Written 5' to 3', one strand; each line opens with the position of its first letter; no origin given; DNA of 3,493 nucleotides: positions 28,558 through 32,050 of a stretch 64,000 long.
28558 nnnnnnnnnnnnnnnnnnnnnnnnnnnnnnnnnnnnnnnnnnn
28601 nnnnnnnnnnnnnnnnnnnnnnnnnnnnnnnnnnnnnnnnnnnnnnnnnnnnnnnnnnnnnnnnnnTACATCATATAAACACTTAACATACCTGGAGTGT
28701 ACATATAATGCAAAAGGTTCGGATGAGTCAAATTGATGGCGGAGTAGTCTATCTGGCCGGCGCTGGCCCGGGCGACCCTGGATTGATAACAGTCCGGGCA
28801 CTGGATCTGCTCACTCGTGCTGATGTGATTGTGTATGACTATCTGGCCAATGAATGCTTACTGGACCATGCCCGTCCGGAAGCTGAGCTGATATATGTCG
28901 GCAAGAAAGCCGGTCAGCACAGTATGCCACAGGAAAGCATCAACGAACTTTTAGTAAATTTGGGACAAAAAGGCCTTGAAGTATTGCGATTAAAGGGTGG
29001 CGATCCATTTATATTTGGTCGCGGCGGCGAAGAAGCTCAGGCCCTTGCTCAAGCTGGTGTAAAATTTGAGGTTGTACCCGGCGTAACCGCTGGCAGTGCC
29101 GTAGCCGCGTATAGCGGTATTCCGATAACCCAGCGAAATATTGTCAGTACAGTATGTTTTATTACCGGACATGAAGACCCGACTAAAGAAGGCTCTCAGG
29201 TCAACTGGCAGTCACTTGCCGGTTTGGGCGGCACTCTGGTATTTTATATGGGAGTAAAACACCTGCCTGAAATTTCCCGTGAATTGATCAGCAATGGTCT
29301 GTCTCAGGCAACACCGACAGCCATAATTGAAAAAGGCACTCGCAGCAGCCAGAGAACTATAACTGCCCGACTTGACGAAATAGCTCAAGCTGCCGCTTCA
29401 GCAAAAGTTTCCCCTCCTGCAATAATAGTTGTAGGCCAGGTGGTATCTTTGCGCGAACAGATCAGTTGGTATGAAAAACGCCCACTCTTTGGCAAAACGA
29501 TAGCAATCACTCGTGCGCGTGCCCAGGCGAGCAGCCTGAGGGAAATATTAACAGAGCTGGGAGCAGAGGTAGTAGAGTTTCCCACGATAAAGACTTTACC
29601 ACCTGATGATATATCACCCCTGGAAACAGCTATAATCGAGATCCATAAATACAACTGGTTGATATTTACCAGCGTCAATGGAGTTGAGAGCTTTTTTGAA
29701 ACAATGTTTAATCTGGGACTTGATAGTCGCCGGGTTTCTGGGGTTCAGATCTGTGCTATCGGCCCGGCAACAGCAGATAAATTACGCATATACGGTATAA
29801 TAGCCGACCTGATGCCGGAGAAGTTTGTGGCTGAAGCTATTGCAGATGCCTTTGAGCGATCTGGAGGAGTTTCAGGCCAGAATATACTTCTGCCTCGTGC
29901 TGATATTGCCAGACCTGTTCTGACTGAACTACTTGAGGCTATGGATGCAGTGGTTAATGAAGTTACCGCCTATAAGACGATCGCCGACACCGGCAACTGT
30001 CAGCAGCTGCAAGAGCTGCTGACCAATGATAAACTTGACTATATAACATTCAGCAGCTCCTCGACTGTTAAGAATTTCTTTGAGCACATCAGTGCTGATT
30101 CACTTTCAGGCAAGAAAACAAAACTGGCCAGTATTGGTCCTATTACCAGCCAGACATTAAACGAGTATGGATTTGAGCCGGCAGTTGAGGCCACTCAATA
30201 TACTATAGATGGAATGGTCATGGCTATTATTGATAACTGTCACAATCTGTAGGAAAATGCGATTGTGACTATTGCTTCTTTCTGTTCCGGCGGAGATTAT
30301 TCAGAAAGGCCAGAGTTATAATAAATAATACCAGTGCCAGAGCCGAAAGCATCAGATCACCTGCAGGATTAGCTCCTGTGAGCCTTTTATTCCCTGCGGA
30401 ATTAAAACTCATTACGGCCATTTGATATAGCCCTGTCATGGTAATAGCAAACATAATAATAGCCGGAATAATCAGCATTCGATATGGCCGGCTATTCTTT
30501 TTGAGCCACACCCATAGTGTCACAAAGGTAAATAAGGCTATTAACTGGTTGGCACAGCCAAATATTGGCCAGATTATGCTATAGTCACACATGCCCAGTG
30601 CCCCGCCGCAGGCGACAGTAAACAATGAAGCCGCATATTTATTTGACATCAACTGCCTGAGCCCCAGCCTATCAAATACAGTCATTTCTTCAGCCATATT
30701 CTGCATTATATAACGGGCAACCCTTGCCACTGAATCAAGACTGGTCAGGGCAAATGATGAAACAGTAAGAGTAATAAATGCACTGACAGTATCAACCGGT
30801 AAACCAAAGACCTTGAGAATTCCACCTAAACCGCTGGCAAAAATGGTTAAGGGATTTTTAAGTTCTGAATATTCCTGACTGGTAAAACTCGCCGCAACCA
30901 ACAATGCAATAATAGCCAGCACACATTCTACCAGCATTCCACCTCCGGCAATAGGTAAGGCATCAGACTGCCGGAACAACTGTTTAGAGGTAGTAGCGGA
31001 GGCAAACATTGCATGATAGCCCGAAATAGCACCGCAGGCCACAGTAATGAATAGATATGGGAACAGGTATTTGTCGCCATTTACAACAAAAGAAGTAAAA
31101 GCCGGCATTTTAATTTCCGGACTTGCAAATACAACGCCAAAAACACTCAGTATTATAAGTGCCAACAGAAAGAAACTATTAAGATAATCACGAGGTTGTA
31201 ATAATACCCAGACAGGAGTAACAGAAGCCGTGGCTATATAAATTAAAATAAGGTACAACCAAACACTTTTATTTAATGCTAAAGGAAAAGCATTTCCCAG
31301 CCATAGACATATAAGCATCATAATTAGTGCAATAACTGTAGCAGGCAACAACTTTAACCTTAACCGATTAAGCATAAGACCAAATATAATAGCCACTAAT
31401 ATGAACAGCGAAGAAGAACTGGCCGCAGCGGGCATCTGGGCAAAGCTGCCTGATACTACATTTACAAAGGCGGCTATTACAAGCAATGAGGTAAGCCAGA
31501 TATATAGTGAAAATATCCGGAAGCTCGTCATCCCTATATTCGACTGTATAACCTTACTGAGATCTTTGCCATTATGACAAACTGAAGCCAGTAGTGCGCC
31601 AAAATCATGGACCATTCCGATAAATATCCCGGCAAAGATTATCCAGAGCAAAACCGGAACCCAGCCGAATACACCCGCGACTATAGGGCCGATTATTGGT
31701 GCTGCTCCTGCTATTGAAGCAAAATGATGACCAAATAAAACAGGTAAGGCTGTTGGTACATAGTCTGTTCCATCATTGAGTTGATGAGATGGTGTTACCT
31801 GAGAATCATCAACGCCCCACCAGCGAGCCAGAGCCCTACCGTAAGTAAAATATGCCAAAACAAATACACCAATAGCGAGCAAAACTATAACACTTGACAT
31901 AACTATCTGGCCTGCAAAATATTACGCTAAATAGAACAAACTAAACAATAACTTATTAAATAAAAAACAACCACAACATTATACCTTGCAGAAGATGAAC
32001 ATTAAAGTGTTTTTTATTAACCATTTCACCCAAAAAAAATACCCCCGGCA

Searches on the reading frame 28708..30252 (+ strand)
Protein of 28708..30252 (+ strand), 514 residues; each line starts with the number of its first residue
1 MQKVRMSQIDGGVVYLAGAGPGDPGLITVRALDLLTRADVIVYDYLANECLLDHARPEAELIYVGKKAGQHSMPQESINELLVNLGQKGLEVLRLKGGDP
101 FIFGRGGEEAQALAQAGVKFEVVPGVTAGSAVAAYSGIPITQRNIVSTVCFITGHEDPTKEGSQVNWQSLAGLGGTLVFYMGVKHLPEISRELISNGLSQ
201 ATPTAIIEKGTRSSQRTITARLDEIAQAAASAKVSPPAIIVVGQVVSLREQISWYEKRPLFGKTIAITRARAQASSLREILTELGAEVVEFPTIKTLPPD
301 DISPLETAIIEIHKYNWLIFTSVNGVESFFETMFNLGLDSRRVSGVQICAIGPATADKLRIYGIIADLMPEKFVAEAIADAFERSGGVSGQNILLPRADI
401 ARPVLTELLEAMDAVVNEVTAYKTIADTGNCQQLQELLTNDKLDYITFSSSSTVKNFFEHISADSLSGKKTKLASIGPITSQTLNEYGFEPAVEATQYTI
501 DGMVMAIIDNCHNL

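Call 42: search_protein_families(library=pfam, proteins=[window:28708-30252:+], max_evalue=0.0001)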
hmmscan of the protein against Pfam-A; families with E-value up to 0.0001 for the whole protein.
window:28708-30252:+ (514 aa): 2 families
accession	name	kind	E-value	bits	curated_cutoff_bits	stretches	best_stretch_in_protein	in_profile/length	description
PF02602.20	HEM4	-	3.5e-64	216.5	27.5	1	276-504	2-230/231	Uroporphyrinogen-III synthase HemD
PF00590.25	TP_methylase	-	1.1e-52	179.5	27.8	1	14-226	2-212/212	Tetrapyrrole (Corrin/Porphyrin) Methylases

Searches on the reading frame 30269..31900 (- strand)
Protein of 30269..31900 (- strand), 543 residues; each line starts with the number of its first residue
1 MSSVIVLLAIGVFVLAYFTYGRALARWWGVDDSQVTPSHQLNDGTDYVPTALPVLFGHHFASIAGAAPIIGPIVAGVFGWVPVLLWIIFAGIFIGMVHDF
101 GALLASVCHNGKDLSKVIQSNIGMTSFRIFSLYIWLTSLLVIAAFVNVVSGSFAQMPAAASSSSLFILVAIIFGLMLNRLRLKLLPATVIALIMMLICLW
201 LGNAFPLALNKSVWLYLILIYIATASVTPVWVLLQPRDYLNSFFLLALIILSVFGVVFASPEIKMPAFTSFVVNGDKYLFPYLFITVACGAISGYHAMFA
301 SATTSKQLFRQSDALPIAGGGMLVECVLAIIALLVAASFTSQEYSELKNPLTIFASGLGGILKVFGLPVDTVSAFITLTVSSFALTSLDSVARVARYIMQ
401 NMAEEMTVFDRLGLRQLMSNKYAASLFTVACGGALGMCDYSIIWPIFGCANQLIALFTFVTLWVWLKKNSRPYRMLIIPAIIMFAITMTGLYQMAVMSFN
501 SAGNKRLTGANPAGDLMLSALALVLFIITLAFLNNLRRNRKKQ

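Call 42: search_protein_families(library=pfam, proteins=[window:30269-31900:-], max_evalue=0.0001)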
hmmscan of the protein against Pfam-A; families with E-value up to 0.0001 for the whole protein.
window:30269-31900:- (543 aa): 1 family
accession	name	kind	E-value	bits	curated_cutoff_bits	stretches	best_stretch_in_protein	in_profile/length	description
PF02554.20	CstA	-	1.6e-139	466.7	27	2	3-353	3-368/560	Carbon starvation protein CstA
